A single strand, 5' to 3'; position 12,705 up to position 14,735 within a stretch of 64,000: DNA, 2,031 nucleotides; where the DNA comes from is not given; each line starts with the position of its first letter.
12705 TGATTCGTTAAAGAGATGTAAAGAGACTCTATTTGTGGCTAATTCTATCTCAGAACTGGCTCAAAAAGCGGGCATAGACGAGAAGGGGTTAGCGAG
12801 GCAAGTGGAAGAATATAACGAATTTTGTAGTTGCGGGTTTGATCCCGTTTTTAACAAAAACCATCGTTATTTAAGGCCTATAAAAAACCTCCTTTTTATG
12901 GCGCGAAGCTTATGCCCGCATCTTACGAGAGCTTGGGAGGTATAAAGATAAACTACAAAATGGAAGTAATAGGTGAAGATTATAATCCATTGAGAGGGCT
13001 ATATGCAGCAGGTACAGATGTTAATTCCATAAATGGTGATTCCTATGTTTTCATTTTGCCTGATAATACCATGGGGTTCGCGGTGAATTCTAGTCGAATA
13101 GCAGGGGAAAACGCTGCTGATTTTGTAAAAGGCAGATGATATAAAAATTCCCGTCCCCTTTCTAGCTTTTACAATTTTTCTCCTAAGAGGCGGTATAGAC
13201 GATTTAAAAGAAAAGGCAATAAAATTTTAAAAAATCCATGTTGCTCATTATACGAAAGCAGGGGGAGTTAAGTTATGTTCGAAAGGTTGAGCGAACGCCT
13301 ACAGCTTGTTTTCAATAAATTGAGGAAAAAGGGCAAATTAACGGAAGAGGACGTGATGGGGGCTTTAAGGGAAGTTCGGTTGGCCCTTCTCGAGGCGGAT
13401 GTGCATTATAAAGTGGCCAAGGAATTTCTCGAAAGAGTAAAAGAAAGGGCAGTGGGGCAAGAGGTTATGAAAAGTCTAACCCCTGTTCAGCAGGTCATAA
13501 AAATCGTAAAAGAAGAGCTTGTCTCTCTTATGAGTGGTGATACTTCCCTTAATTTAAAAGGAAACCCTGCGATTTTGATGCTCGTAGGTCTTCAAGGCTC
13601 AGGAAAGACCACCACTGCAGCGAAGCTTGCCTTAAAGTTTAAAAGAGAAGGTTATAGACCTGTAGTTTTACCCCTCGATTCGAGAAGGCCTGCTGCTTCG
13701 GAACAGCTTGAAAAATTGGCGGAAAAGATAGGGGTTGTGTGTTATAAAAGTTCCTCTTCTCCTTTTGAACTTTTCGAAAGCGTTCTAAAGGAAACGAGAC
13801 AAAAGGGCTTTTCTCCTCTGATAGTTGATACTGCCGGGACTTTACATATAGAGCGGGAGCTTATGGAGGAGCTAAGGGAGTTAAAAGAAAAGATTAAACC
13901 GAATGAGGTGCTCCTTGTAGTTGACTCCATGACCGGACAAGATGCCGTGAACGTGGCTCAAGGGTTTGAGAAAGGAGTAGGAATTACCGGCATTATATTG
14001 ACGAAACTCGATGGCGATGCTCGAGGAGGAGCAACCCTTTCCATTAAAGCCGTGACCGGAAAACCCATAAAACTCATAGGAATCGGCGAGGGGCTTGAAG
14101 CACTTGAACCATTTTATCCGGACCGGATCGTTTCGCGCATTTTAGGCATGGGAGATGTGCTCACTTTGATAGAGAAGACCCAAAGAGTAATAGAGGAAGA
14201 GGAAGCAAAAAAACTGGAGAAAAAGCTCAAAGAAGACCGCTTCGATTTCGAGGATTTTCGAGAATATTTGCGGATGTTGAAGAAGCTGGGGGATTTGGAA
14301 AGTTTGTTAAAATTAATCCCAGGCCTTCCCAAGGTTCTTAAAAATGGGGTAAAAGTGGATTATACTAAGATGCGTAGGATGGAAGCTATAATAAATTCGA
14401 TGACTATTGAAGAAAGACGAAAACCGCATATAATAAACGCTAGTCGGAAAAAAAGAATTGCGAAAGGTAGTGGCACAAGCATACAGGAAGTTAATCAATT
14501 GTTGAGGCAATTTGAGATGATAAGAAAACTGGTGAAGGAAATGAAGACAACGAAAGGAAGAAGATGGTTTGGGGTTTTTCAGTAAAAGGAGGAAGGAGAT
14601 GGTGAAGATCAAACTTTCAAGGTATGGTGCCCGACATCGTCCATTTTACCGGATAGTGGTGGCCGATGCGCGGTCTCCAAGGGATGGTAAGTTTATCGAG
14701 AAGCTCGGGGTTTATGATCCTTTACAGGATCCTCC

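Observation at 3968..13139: Entire 9-kb sigma-54 regulon module downstream of ssrA is shattered by homopolymer-length frameshifts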

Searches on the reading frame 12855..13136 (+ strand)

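Call 8: search_protein_families(library=pfam, proteins=[window:12855-13136:+], max_evalue=0.01)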
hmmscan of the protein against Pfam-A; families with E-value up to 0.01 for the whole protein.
window:12855-13136:+ (94 aa): 1 family
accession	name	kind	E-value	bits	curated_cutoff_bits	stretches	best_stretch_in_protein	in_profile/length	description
PF00890.30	FAD_binding_2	-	2.1e-09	37.5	20.4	1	7-59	347-403/414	FAD binding domain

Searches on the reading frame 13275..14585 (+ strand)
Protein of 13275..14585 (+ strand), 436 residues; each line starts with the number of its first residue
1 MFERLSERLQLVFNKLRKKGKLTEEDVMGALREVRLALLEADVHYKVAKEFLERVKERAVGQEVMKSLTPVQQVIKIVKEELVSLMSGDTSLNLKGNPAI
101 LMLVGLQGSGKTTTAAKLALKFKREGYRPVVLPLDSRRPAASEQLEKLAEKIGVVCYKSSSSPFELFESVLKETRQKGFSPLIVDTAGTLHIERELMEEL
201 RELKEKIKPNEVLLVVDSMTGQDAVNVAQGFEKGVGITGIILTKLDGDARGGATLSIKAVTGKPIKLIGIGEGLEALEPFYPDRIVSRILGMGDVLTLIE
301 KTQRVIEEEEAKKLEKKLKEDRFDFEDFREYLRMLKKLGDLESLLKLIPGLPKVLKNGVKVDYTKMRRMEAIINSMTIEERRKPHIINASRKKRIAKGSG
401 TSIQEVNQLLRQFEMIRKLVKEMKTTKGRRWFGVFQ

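Call 9: find_encoding_contigs(protein=window:13275-14585:+, flank=10000, max_places=6)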
Protein window:13275-14585:+ (436 aa): 8 contigs read that carry it; 6 places shown.
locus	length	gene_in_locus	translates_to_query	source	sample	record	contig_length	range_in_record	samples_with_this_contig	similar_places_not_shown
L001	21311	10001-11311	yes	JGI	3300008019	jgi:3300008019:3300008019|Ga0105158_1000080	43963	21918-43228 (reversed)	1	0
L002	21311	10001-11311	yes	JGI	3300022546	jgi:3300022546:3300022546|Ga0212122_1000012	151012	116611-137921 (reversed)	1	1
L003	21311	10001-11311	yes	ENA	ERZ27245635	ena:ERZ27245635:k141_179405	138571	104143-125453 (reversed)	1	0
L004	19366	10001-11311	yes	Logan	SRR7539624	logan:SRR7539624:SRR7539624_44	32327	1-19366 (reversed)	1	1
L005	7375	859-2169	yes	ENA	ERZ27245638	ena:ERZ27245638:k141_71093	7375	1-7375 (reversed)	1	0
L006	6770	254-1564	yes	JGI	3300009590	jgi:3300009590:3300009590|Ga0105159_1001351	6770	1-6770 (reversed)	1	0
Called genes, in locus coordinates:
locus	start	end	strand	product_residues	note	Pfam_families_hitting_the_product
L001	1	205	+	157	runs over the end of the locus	PF01668:SmpB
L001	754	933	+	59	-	-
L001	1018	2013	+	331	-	PF07719:TPR_2 (faint), PF13424:TPR_12 (faint)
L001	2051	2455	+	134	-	-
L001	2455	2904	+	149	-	PF00158:Sigma54_activat, PF14532:Sigma54_activ_2 (weak)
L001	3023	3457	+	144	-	PF00158:Sigma54_activat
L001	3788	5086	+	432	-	PF00724:Oxidored_FMN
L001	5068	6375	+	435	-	PF01266:DAO (faint), PF07992:Pyr_redox_2, PF00070:Pyr_redox, PF13577:SnoaL_4, PF12680:SnoaL_2 (weak)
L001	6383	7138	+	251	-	PF00111:Fer2, PF13510:Fer2_4, PF13187:Fer4_9 (faint), PF10588:NADH-G_4Fe-4S_3, PF14697:Fer4_21 (weak), PF22117:Fer4_Nqo3 (weak), PF12838:Fer4_7, PF00037:Fer4 (weak), +1 more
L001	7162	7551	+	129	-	PF01946:Thi4 (weak), PF00070:Pyr_redox (faint), PF00890:FAD_binding_2 (weak), PF01266:DAO (weak), PF01494:FAD_binding_3 (weak), PF07992:Pyr_redox_2, PF12831:FAD_oxidored (weak), PF13450:NAD_binding_8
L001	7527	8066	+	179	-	-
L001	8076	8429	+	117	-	-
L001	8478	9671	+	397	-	PF00890:FAD_binding_2, PF01266:DAO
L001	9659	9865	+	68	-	-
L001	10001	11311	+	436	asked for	PF02881:SRP54_N, PF13401:AAA_22, PF20720:nSTAND3 (faint), PF00448:SRP54, PF01656:CbiA (weak), PF02978:SRP_SPB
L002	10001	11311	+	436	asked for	PF02881:SRP54_N, PF13401:AAA_22, PF20720:nSTAND3 (faint), PF00448:SRP54, PF01656:CbiA (weak), PF02978:SRP_SPB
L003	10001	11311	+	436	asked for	PF02881:SRP54_N, PF13401:AAA_22, PF20720:nSTAND3 (faint), PF00448:SRP54, PF01656:CbiA (weak), PF02978:SRP_SPB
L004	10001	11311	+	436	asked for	PF02881:SRP54_N, PF13401:AAA_22, PF20720:nSTAND3 (faint), PF00448:SRP54, PF01656:CbiA (weak), PF02978:SRP_SPB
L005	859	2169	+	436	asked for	PF02881:SRP54_N, PF13401:AAA_22, PF20720:nSTAND3 (faint), PF00448:SRP54, PF01656:CbiA (weak), PF02978:SRP_SPB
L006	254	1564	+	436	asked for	PF02881:SRP54_N, PF13401:AAA_22, PF20720:nSTAND3 (faint), PF00448:SRP54, PF01656:CbiA (weak), PF02978:SRP_SPB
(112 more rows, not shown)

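Call 20: list_cluster_members(proteins=[window:13275-14582:+, window:40719-43118:+, window:7061-8356:+, window:27186-29561:+])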
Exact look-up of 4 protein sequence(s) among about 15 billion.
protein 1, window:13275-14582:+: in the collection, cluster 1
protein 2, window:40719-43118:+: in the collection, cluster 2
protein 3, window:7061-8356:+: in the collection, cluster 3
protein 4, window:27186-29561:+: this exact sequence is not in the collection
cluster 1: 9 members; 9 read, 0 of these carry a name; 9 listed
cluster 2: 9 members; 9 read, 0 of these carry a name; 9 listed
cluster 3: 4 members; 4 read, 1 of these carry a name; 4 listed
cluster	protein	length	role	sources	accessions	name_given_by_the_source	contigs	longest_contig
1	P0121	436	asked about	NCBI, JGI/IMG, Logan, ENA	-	-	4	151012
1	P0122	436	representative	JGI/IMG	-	-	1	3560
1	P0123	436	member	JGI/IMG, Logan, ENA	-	-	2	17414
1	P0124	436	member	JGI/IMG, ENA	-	-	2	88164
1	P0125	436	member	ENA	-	-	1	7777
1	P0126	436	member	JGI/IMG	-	-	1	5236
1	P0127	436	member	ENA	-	-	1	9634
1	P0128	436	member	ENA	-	-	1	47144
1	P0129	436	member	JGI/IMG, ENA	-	-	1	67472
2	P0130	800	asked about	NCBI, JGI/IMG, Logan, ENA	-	-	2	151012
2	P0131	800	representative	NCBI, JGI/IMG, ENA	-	-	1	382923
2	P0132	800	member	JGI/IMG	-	-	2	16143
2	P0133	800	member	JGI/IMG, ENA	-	-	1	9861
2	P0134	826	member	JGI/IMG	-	-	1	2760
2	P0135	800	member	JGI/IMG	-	-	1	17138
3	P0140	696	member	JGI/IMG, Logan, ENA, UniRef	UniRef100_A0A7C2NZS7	FAD-dependent oxidoreductase n=1 Tax=candidate division WOR-3 bacterium TaxID=2052148 ...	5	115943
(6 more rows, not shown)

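Call 21: find_encoding_contigs(protein=P0140, flank=10000, max_places=6)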
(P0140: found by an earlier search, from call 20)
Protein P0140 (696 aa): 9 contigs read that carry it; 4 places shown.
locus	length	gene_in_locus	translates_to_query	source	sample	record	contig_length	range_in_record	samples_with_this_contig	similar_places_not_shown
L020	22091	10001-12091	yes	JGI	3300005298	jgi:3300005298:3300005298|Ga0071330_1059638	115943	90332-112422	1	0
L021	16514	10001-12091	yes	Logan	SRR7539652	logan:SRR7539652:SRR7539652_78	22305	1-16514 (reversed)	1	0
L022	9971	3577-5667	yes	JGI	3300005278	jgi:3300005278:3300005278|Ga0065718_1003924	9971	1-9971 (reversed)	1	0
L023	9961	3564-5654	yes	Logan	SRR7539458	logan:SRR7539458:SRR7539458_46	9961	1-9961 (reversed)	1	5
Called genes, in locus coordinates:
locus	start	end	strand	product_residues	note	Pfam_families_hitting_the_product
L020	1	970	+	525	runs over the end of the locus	PF01645:Glu_synthase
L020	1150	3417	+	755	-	PF17191:RecG_wedge, PF01336:tRNA_anti-codon, PF00270:DEAD, PF04851:ResIII, PF22590:Cas3-like_C_2 (faint), PF00271:Helicase_C, PF19833:RecG_dom3_C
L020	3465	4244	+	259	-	PF00378:ECH_1, PF16113:ECH_2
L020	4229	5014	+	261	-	PF01869:BcrAD_BadFG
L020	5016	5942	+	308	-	PF13207:AAA_17 (faint), PF13401:AAA_22 (faint), PF02881:SRP54_N, PF06414:Zeta_toxin (weak), PF00448:SRP54, PF13604:AAA_30 (weak)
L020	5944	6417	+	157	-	PF01668:SmpB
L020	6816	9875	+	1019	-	PF13424:TPR_12 (faint), PF00158:Sigma54_activat, PF14532:Sigma54_activ_2, PF07728:AAA_5, PF25601:AAA_lid_14, PF02954:HTH_8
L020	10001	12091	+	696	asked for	PF00724:Oxidored_FMN, PF13738:Pyr_redox_3 (faint), PF01266:DAO (faint), PF01494:FAD_binding_3 (faint), PF03486:HI0933_like (faint), PF07992:Pyr_redox_2, PF12831:FAD_oxidored, PF00070:Pyr_redox, +1 more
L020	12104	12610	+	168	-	PF13577:SnoaL_4, PF12680:SnoaL_2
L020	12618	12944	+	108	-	PF13510:Fer2_4, PF00111:Fer2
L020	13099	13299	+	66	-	PF12838:Fer4_7 (weak), PF00037:Fer4 (weak)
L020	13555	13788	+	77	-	PF00890:FAD_binding_2 (weak), PF01266:DAO (weak), PF01946:Thi4 (weak), PF07992:Pyr_redox_2, PF13450:NAD_binding_8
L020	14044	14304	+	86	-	-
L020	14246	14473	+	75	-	PF07992:Pyr_redox_2 (weak)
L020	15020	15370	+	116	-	PF01266:DAO (weak), PF00890:FAD_binding_2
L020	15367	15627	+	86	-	-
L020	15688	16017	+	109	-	PF00890:FAD_binding_2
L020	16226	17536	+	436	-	PF02881:SRP54_N, PF13401:AAA_22, PF00448:SRP54, PF01656:CbiA (weak), PF02978:SRP_SPB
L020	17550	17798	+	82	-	PF00886:Ribosomal_S16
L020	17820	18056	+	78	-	PF13083:KH_KhpA-B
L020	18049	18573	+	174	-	PF01782:RimM, PF05239:PRC, PF24986:PRC_RimM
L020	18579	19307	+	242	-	PF01746:tRNA_m1G_MT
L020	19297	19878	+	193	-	PF09936:Methyltrn_RNA_4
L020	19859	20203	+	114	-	PF01245:Ribosomal_L19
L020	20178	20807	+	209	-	PF01351:RNase_HII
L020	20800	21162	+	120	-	PF04471:Mrr_cat (weak), PF08378:NERD (weak), PF02021:UPF0102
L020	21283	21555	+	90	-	PF00216:Bac_DNA_binding, PF18291:HU-HIG (weak), PF18175:HU-CCDC81_bac_2 (weak)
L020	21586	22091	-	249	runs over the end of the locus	PF04055:Radical_SAM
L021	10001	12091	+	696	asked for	PF00724:Oxidored_FMN, PF13738:Pyr_redox_3 (faint), PF01266:DAO (faint), PF01494:FAD_binding_3 (faint), PF03486:HI0933_like (faint), PF07992:Pyr_redox_2, PF12831:FAD_oxidored, PF00070:Pyr_redox, +1 more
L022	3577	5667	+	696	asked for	PF00724:Oxidored_FMN, PF13738:Pyr_redox_3 (faint), PF01266:DAO (faint), PF01494:FAD_binding_3 (faint), PF03486:HI0933_like (faint), PF07992:Pyr_redox_2, PF12831:FAD_oxidored, PF00070:Pyr_redox, +1 more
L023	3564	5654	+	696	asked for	PF00724:Oxidored_FMN, PF13738:Pyr_redox_3 (faint), PF01266:DAO (faint), PF01494:FAD_binding_3 (faint), PF03486:HI0933_like (faint), PF07992:Pyr_redox_2, PF12831:FAD_oxidored, PF00070:Pyr_redox, +1 more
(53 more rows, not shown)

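Call 34: search_protein_families(library=ncbifam, proteins=[L020:6816-9872:+, L020:10001-12088:+, L020:12104-12607:+], max_evalue=0.00001)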
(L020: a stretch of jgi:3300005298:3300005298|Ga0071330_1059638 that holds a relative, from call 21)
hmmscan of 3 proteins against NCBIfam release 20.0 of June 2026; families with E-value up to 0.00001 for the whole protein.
L020:6816-9872:+ (1019 aa): 26 families (the best 25 are shown)
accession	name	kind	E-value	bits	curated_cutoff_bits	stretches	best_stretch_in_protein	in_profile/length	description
TIGR01817.1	nifA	equivalog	1.6e-104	350.6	528.85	1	633-972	105-456/534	nif-specific transcriptional activator NifA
NF003451.0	PRK05022.1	equivalog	5.5e-103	345.4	476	1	644-968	120-449/512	nitric oxide reductase transcriptional regulator NorR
NF041552.1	TF_PrdR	equivalog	2.5e-101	339.8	795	1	707-1011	265-575/577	sigma-54 dependent transcriptional regulator PrdR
NF038308.1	RNA_repair_RtcR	equivalog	7.9e-100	335.2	650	1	707-949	178-429/530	RNA repair transcriptional activator RtcR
TIGR01818.1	ntrC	equivalog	2.3e-98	330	558.6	1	679-971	104-397/463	nitrogen regulation protein NR(I)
TIGR02915.1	PEP_resp_reg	equivalog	3.1e-97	326.2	502.6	1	678-1014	113-444/445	PEP-CTERM-box response regulator transcription factor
NF011958.0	PRK15429.1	equivalog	1.9e-96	324.3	830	1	702-1016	376-688/692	formate hydrogenlyase transcriptional activator FlhA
NF008469.0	PRK11361.1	equivalog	2.6e-95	319.8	714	1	676-979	114-413/461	acetoacetate metabolism transcriptional regulator AtoC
NF049963.1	RespRegFlgRCampy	domain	8.4e-89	298.4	750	1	708-1011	133-426/429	fla regulon two-component system response regulator FlgR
NF050807.1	TransRegFlbDCaul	equivalog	8.5e-89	298.5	750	1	706-949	115-358/454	sigma-54-dependent transcriptional regulator FlbD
NF041906.1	V4R_TF_MobR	exception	3.6e-83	279.9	999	1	708-1011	231-543/544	phenol degradation transcriptional regulator MobR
NF007689.0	PRK10365.1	equivalog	1.9e-82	277.4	760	1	701-1005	131-435/441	sigma-54-dependent response regulator transcription factor ZraR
TIGR02974.1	phageshock_pspF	equivalog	3.8e-82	276.2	443.55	1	711-962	1-252/336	phage shock protein operon transcriptional activator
TIGR02329.1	propionate_PrpR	equivalog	2.7e-81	273.8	499.2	1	710-1010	213-525/526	propionate catabolism operon regulatory protein PrpR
NF041946.1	LuxO_transreg_Vib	equivalog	1.3e-80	271.5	800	1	690-948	114-372/463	quorum-sensing sigma-54 dependent transcriptional regulator LuxO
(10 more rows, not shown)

L020:10001-12088:+ (696 aa): 46 families (the best 25 are shown)
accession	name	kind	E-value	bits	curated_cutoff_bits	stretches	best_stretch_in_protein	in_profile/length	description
TIGR03997.1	mycofact_OYE_2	equivalog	1.1e-102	344.5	793.15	2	312-696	270-645/645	mycofactocin system FadH/OYE family oxidoreductase 2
NF045599.1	bili_reduct_long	exception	1.3e-97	327.6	750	1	7-696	1-641/641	bilirubin reductase, long form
NF041087.1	bile_acid_BaiCD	equivalog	1.1e-93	314.5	825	1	4-696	1-642/642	bile acid Fe-S flavoenzyme BaiCD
NF045592.1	bili_reduct_N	equivalog_domain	2.2e-46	158.6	425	2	149-389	131-352/363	bilirubin reductase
TIGR03996.1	mycofact_OYE_1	hypoth_equivalog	9.1e-45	153.3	627.9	2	314-688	265-628/633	mycofactocin system FadH/OYE family oxidoreductase 1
NF010047.0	PRK13523.1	equivalog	1.2e-40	139.6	431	1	5-275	3-250/339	NADPH dehydrogenase NamA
NF006101.0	PRK08255.1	equivalog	1.2e-27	96.4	1078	1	5-275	397-659/768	bifunctional salicylyl-CoA 5-hydroxylase/oxidoreductase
NF007899.0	PRK10605.1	subfamily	1.4e-22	80.4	403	1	145-223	147-225/365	N-ethylmaleimide reductase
NF009410.0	PRK12771.1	subfamily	3.4e-15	55.6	516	1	405-454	128-177/566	NAD(P)-binding protein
TIGR01350.1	lipoamide_DH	equivalog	1.5e-14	53.6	408.8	1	560-658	171-272/461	dihydrolipoyl dehydrogenase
NF003437.0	PRK04965.1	equivalog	5.8e-13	48.6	392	1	559-678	141-276/378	NADH:flavorubredoxin reductase NorW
NF005560.0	PRK07233.1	equivalog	6.3e-12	45.1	252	1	417-466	2-50/435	hypothetical protein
TIGR02053.1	MerA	equivalog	1.8e-11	43.7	454.45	1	558-661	166-274/465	mercury(II) reductase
TIGR03385.1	CoA_CoA_reduc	equivalog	5.8e-11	41.8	578.8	1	560-664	150-254/439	CoA-disulfide reductase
NF045663.1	diclust_near_Sec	equivalog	1.1e-10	40.3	530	0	404-509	95-197/759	pyridine nucleotide-disulfide oxidoreductase/dicluster-binding protein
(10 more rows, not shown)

L020:12104-12607:+ (168 aa): 0 families

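Call 35: search_solved_structures(query=L020:10001-12088:+, max_evalue=1e-10)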
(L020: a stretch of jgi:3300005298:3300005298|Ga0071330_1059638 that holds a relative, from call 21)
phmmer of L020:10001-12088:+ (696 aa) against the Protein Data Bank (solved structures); distinct sequences matched with E-value up to 1e-10: 137 (the best 60 are shown).
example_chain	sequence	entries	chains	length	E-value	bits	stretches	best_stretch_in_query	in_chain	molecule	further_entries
6qkg_A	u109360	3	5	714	3.2e-70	240.4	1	4-692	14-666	NCR A | NCR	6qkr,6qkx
1ps9_A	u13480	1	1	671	2e-49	171.6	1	5-677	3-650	2,4-dienoyl-CoA reductase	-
1djq_A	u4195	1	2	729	8.9e-37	129.9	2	312-465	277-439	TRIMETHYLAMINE DEHYDROGENASE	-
1djn_A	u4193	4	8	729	1.2e-36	129.5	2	312-465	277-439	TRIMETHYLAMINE DEHYDROGENASE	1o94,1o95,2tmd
6l6j_A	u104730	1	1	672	1.7e-36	128.9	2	3-233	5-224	Oxidored_FMN domain-containing protein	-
3k30_A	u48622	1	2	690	1.4e-34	122.6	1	318-687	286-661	Histamine dehydrogenase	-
6de6_A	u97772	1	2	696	1.5e-34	122.5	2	309-468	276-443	Histamine dehydrogenase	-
1z41_A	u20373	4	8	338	1.9e-30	108.9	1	5-239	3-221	Probable NADH-dependent flavin oxidoreductase yqjM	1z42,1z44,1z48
7bo0_A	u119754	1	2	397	4.4e-27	97.8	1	5-217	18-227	NADPH2 dehydrogenase-like protein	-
6s31_A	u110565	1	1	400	4.6e-27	97.8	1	5-217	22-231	NADPH2 dehydrogenase-like protein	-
6s0g_B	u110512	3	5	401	4.6e-27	97.8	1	5-217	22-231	NADPH2 dehydrogenase-like protein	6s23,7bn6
7o0t_A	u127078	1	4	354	8.1e-27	96.9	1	7-275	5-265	NADH:flavin oxidoreductase/NADH oxidase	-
4ab4_A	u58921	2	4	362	1.9e-26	95.7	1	7-216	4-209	XENOBIOTIC REDUCTASE B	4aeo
3krz_A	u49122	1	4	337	2e-26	95.6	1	13-239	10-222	NADH:flavin oxidoreductase/NADH oxidase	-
3kru_A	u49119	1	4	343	2.2e-26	95.5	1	13-239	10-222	NADH:flavin oxidoreductase/NADH oxidase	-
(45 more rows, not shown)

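Call 48: find_encoding_contigs(protein=P0124, flank=10000, max_places=2)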
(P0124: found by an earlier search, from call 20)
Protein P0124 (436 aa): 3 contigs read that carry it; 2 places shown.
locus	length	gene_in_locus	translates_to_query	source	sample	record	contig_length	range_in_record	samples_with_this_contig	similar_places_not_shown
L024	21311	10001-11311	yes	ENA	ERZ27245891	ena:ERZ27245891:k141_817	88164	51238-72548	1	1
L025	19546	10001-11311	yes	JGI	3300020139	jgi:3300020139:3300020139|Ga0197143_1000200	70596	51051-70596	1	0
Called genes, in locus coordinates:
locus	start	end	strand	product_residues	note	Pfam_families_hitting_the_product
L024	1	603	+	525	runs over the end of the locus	PF01645:Glu_synthase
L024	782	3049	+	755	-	PF17191:RecG_wedge, PF01336:tRNA_anti-codon, PF00270:DEAD, PF04851:ResIII, PF22590:Cas3-like_C_2 (faint), PF00271:Helicase_C, PF19833:RecG_dom3_C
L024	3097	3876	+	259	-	PF00378:ECH_1, PF16113:ECH_2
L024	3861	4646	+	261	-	PF01869:BcrAD_BadFG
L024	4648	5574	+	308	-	PF13401:AAA_22 (faint), PF02881:SRP54_N, PF06414:Zeta_toxin (weak), PF00448:SRP54, PF13604:AAA_30 (weak)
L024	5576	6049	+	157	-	PF01668:SmpB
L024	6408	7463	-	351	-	PF04055:Radical_SAM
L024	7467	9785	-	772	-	PF01564:Spermine_synth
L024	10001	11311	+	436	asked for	PF02881:SRP54_N, PF13401:AAA_22, PF20720:nSTAND3 (faint), PF00448:SRP54, PF01656:CbiA (weak), PF02978:SRP_SPB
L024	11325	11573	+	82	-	PF00886:Ribosomal_S16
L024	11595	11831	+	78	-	PF13083:KH_KhpA-B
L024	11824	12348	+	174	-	PF01782:RimM, PF05239:PRC, PF24986:PRC_RimM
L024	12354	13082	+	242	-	PF01746:tRNA_m1G_MT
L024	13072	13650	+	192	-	PF09936:Methyltrn_RNA_4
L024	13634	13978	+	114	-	PF01245:Ribosomal_L19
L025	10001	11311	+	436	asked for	PF02881:SRP54_N, PF13401:AAA_22, PF20720:nSTAND3 (faint), PF00448:SRP54, PF01656:CbiA (weak), PF02978:SRP_SPB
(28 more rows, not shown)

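Call 49: find_encoding_contigs(protein=P0129, flank=10000, max_places=2)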
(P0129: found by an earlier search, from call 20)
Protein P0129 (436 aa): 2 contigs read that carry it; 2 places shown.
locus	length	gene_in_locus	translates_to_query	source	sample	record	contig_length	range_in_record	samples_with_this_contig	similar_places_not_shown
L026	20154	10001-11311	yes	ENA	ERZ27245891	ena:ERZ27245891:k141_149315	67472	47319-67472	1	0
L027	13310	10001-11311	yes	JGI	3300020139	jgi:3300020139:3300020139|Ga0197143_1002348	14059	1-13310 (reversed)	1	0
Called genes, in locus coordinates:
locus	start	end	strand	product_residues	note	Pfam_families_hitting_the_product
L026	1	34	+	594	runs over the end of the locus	PF00795:CN_hydrolase, PF02540:NAD_synthase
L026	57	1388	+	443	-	PF03951:Gln-synt_N, PF00120:Gln-synt_C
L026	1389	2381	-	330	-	PF08461:WHD_RNase_R, PF01995:NRD1_2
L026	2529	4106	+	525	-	PF01645:Glu_synthase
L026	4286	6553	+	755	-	PF17191:RecG_wedge, PF01336:tRNA_anti-codon, PF00270:DEAD, PF04851:ResIII, PF22590:Cas3-like_C_2 (faint), PF00271:Helicase_C, PF19833:RecG_dom3_C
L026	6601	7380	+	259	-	PF00378:ECH_1, PF16113:ECH_2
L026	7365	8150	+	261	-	PF01869:BcrAD_BadFG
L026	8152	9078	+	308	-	PF13207:AAA_17 (faint), PF13401:AAA_22 (faint), PF02881:SRP54_N, PF06414:Zeta_toxin (weak), PF00448:SRP54, PF13604:AAA_30 (weak)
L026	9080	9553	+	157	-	PF01668:SmpB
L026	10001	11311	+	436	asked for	PF02881:SRP54_N, PF13401:AAA_22, PF00448:SRP54, PF01656:CbiA (weak), PF02978:SRP_SPB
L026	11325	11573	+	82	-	PF00886:Ribosomal_S16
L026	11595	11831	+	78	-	PF13083:KH_KhpA-B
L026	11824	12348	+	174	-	PF01782:RimM, PF05239:PRC, PF24986:PRC_RimM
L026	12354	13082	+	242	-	PF01746:tRNA_m1G_MT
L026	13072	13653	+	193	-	PF09936:Methyltrn_RNA_4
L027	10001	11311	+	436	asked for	PF02881:SRP54_N, PF13401:AAA_22, PF00448:SRP54, PF01656:CbiA (weak), PF02978:SRP_SPB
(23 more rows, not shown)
